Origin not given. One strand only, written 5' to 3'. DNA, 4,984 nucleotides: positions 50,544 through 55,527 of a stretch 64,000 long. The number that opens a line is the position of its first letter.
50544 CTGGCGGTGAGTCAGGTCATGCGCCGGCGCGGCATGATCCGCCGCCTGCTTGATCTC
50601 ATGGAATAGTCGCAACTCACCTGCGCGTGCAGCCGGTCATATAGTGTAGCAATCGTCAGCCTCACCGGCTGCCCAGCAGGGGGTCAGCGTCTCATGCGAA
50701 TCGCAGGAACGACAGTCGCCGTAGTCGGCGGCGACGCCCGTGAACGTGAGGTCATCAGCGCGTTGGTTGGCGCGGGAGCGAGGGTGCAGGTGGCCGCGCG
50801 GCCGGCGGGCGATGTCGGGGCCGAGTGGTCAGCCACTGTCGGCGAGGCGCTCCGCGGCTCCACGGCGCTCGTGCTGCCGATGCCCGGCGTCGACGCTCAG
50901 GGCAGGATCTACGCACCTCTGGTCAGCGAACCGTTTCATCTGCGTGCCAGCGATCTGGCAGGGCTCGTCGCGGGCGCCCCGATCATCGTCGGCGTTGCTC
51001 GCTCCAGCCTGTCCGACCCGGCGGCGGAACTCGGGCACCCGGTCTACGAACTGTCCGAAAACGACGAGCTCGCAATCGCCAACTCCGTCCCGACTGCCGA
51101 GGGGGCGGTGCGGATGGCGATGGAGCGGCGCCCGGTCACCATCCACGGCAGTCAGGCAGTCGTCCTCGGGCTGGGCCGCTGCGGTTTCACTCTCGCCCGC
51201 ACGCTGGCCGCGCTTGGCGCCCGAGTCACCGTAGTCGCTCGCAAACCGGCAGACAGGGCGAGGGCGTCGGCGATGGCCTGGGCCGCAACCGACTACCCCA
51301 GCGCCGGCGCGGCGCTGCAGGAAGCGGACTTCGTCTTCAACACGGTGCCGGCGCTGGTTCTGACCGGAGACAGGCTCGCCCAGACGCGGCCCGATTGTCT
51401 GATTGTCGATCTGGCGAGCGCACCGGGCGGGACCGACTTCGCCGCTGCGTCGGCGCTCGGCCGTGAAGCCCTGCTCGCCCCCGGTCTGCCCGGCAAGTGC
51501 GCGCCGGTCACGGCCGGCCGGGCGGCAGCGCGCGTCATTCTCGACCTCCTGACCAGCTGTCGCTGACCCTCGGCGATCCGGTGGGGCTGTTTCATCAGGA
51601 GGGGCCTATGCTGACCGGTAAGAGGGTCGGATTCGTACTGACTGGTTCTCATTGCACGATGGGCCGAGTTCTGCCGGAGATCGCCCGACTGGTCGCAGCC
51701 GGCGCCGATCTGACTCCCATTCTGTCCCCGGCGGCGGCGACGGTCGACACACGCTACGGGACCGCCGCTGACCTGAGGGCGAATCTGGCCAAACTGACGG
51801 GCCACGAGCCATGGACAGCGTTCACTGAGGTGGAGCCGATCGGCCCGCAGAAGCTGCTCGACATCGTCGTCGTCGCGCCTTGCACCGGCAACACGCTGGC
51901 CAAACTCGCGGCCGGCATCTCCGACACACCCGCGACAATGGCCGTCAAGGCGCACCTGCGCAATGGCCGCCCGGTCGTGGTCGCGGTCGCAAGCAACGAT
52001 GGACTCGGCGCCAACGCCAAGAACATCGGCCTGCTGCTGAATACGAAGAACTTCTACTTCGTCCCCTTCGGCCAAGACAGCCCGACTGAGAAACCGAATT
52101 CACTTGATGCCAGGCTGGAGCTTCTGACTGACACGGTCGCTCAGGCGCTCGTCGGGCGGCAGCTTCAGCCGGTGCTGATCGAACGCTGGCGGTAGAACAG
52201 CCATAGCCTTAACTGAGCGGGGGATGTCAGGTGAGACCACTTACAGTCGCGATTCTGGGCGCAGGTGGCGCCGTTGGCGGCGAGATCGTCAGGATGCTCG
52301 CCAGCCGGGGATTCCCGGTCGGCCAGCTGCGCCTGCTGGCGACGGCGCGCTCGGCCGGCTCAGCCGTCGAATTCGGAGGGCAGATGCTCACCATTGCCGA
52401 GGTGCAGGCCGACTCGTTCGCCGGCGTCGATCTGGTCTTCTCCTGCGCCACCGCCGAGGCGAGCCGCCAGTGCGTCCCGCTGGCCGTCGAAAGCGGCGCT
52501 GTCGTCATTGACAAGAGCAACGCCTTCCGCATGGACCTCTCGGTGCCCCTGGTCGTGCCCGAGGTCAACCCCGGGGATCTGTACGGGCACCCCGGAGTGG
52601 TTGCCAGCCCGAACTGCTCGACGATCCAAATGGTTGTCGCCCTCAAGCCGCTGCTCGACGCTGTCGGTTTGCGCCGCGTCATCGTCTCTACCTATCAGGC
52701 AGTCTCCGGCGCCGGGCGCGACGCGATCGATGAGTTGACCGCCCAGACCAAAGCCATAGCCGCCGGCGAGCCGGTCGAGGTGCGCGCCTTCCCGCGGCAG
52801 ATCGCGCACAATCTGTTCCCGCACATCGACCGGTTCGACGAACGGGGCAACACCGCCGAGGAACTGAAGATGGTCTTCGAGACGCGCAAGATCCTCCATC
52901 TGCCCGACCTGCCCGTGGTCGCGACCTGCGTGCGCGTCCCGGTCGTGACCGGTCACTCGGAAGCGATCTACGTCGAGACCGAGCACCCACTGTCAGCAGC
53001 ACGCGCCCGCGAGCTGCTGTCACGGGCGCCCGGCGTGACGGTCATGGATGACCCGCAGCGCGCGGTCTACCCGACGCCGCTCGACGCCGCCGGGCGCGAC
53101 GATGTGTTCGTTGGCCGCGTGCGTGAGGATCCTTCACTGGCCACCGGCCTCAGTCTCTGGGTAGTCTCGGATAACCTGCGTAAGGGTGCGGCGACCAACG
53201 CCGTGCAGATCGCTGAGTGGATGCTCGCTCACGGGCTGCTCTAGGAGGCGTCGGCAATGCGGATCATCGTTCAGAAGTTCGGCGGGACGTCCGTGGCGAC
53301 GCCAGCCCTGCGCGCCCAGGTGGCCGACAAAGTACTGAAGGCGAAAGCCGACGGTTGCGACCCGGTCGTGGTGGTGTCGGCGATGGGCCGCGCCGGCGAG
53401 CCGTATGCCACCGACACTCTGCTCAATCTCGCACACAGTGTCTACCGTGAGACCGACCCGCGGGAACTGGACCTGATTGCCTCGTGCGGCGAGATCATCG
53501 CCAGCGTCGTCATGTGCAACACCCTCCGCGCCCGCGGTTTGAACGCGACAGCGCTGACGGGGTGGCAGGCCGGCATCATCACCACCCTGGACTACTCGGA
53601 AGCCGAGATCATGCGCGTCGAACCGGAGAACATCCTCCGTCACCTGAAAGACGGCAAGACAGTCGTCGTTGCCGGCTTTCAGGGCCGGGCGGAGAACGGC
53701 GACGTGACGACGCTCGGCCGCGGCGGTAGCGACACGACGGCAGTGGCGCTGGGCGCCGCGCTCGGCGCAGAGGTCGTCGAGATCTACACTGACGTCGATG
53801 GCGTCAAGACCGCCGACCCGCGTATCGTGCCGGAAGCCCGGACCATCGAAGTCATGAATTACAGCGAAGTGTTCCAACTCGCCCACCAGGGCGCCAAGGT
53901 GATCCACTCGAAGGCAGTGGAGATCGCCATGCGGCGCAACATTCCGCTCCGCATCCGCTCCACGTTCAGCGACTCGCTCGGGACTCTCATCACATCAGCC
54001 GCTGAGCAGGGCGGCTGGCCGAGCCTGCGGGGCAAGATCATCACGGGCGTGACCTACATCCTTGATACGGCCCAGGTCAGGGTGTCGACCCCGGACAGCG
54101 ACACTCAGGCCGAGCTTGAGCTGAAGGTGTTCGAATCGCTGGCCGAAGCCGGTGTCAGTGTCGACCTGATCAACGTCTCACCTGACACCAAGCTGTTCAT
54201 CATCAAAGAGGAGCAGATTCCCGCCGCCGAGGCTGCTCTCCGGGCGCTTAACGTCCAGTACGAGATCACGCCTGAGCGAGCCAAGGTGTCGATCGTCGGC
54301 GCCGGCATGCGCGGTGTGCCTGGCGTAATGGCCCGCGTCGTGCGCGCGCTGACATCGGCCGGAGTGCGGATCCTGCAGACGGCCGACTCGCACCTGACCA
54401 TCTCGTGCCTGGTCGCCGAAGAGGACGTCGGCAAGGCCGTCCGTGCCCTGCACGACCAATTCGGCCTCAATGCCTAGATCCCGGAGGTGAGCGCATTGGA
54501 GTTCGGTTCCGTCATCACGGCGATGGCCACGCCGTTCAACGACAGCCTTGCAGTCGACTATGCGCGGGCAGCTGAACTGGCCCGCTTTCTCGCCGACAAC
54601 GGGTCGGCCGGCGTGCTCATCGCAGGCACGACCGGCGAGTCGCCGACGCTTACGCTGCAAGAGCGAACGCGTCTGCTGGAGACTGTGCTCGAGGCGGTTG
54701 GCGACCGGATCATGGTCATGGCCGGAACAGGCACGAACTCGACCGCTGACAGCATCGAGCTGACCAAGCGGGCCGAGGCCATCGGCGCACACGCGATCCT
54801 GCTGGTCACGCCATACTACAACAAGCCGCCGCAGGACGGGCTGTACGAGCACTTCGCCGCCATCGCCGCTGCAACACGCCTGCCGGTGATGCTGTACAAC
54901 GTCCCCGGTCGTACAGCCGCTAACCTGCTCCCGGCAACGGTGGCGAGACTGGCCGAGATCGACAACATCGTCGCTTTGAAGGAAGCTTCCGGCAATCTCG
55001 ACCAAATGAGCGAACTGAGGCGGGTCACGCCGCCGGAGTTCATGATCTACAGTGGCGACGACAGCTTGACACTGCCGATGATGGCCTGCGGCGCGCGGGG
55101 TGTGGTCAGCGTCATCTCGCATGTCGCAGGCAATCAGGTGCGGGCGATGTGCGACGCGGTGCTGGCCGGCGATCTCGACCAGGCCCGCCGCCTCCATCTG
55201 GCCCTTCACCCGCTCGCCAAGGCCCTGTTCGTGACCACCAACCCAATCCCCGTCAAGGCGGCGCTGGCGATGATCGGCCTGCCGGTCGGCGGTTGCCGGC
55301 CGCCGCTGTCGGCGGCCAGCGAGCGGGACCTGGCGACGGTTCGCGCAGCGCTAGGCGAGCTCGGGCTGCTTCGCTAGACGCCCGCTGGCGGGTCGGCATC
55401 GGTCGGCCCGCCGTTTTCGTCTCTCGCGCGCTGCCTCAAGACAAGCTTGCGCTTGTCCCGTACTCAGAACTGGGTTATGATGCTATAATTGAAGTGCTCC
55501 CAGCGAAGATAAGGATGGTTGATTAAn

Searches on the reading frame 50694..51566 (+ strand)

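Call 7: search_protein_families(library=pfam, max_evalue=0.001, proteins=[window:50694-51566:+])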
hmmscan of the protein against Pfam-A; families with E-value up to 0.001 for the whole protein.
window:50694-51566:+ (290 aa): 8 families
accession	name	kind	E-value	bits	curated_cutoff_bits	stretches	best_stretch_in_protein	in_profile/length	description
PF16924.11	DpaA_N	-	8.2e-22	78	29.2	1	7-120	1-115/116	Dipicolinate synthase subunit A N-terminal domain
PF02826.25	2-Hacid_dh_C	-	2.9e-09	37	25.1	1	142-221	26-102/178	D-isomer specific 2-hydroxyacid dehydrogenase, NAD binding domain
PF13241.12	NAD_binding_7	-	3.1e-07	31.4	22.1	1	150-244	5-95/104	Putative NAD(P)-binding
PF03807.23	F420_oxidored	-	2.1e-06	28.7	21.6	1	157-222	4-71/94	NADP oxidoreductase coenzyme F420-dependent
PF01488.26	Shikimate_DH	-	5.8e-05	23.6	24.3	1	149-241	9-112/138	Shikimate / quinate 5-dehydrogenase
PF01262.27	AlaDh_PNT_C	-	0.00033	20.6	23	1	150-247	26-135/214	Alanine dehydrogenase/PNT, C-terminal domain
PF03446.21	NAD_binding_2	-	0.00042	20.8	21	1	157-220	4-65/161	NAD binding domain of 6-phosphogluconate dehydrogenase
PF00070.33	Pyr_redox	-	0.00079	20.3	22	0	155-188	2-35/82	Pyridine nucleotide-disulphide oxidoreductase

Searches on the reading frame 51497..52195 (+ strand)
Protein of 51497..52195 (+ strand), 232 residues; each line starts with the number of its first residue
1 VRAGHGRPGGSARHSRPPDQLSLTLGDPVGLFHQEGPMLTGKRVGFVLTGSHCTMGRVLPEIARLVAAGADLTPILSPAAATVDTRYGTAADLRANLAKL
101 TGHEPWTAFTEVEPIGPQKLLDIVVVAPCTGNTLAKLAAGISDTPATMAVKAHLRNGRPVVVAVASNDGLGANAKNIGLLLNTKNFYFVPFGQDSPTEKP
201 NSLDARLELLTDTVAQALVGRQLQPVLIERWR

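Call 30: search_protein_families(library=ncbifam, max_evalue=0.00001, proteins=[window:51497-52195:+])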
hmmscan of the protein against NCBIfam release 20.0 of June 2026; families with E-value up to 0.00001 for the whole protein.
window:51497-52195:+ (232 aa): 4 families
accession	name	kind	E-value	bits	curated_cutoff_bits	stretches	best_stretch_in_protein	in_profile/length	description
NF006161.0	PRK08305.1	equivalog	3.8e-86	287.7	156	1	39-230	3-194/196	dipicolinate synthase subunit B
TIGR02852.1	spore_dpaB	equivalog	6.9e-76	253.8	229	1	42-228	1-187/187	dipicolinate synthase subunit B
TIGR00521.1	coaBC_dfp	equivalog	4.9e-09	35.7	219.7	1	62-183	23-142/392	bifunctional phosphopantothenoylcysteine decarboxylase/phosphopantothenate--cysteine ligase CoaBC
TIGR02699.1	archaeo_AfpA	hypoth_equivalog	5.3e-06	26.1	192.45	1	121-162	79-120/174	archaeoflavoprotein AfpA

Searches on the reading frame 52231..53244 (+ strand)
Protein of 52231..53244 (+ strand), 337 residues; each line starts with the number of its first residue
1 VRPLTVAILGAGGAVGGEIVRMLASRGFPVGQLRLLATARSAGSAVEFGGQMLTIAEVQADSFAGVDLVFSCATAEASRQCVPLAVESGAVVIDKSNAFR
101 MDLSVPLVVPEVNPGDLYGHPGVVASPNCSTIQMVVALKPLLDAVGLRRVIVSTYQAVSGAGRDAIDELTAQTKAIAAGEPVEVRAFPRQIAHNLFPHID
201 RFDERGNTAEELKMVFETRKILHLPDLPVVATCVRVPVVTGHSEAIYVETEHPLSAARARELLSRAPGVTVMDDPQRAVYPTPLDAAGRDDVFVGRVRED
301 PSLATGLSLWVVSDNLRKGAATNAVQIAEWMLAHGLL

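Call 7: search_protein_families(library=pfam, max_evalue=0.001, proteins=[window:52231-53244:+])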
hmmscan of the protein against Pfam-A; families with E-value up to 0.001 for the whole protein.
window:52231-53244:+ (337 aa): 2 families
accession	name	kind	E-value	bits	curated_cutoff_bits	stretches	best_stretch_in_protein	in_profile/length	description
PF02774.23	Semialdhyde_dhC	-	2.3e-61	207.6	26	1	138-318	1-184/184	Semialdehyde dehydrogenase, dimerisation domain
PF01118.30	Semialdhyde_dh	-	1.8e-29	103.1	26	1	5-117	1-118/121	Semialdehyde dehydrogenase, NAD binding domain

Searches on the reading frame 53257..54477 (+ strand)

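Call 30: search_protein_families(library=ncbifam, max_evalue=0.00001, proteins=[window:53257-54477:+])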
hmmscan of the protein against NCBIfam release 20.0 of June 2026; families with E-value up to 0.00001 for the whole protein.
window:53257-54477:+ (406 aa): 27 families (the best 25 are shown)
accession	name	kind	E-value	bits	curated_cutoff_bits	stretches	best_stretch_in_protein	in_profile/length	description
NF006068.0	PRK08210.1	equivalog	1.7e-170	567.6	474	1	1-405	1-403/405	aspartate kinase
TIGR00656.1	asp_kin_monofn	equivalog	2.4e-118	395.7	402.25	1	1-403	1-405/407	aspartate kinase, monofunctional class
NF005154.0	PRK06635.1-2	equivalog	8.7e-113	377.7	376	1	1-405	2-405/407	aspartate kinase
NF005155.0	PRK06635.1-4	equivalog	3.4e-108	362.3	346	1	1-405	1-404/407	aspartate kinase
TIGR00657.1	asp_kinases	subfamily_domain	4.8e-106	355.5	208.7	2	62-403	97-441/442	aspartate kinase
NF005656.0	PRK07431.1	equivalog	3.7e-103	346.1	657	1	1-405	1-412/587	aspartate kinase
NF005153.0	PRK06635.1-1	equivalog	9.7e-102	341.1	585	1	1-405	1-408/421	aspartate kinase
NF005156.0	PRK06635.1-5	equivalog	1.1e-92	311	594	1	1-405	1-403/411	aspartate kinase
NF004938.0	PRK06291.1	equivalog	1.9e-86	290.6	528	1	62-405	113-464/468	aspartate kinase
NF006459.0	PRK08841.1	equivalog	2.3e-83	280.4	535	1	1-402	3-378/395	aspartate kinase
NF005161.0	PRK06635.2-5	equivalog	6.4e-81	272.3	586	1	2-403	4-401/402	aspartate kinase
NF006959.0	PRK09436.1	equivalog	1e-65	222.3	726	1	64-402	112-459/819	bifunctional aspartate kinase/homoserine dehydrogenase I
NF005157.0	PRK06635.2-1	equivalog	1.8e-60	204.9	832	1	5-403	6-400/401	aspartate kinase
NF006570.0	PRK09084.1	equivalog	5.8e-60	203.6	455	1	53-402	94-448/452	lysine-sensitive aspartokinase 3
NF005158.0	PRK06635.2-2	equivalog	8.8e-58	196.1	717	1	1-402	1-398/401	aspartate kinase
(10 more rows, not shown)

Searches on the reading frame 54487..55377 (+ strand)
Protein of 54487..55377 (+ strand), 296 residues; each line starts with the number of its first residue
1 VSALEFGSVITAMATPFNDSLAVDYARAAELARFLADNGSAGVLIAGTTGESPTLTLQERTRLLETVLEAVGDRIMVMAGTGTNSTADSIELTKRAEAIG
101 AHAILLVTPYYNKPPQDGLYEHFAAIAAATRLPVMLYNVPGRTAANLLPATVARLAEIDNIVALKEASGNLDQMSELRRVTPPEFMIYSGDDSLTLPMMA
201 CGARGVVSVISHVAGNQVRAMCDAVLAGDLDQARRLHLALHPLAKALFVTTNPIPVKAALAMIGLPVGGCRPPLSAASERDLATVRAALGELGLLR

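Call 30: search_protein_families(library=ncbifam, max_evalue=0.00001, proteins=[window:54487-55377:+])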
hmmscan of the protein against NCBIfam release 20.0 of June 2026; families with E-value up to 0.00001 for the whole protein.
window:54487-55377:+ (296 aa): 7 families
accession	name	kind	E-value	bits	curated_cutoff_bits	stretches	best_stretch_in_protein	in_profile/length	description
TIGR00674.1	dapA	equivalog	8.3e-106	353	206.15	1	9-289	2-283/286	4-hydroxy-tetrahydrodipicolinate synthase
TIGR02313.1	HpaI-NOT-DapA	exception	4.3e-74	249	396.7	1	9-294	4-291/294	2,4-dihydroxyhept-2-ene-1,7-dioic acid aldolase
NF003164.0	PRK04147.1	equivalog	1.9e-43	148.9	281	1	7-288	5-286/294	N-acetylneuraminate lyase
NF002958.0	PRK03620.1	subfamily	5.3e-39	133.8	278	1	14-288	19-295/307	5-dehydro-4-deoxyglucarate dehydratase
TIGR00683.1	nanA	equivalog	5.7e-38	130.9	382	1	9-287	4-283/293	N-acetylneuraminate lyase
TIGR03249.1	KdgD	equivalog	1.9e-31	109.3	373.95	1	14-285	17-291/299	5-dehydro-4-deoxyglucarate dehydratase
NF040954.1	Arch_KDGaldase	equivalog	8.3e-31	107.4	390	1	9-276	3-265/288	bifunctional 2-dehydro-3-deoxy-phosphogluconate/2-dehydro-3-deoxy-6-phosphogalactonate aldolase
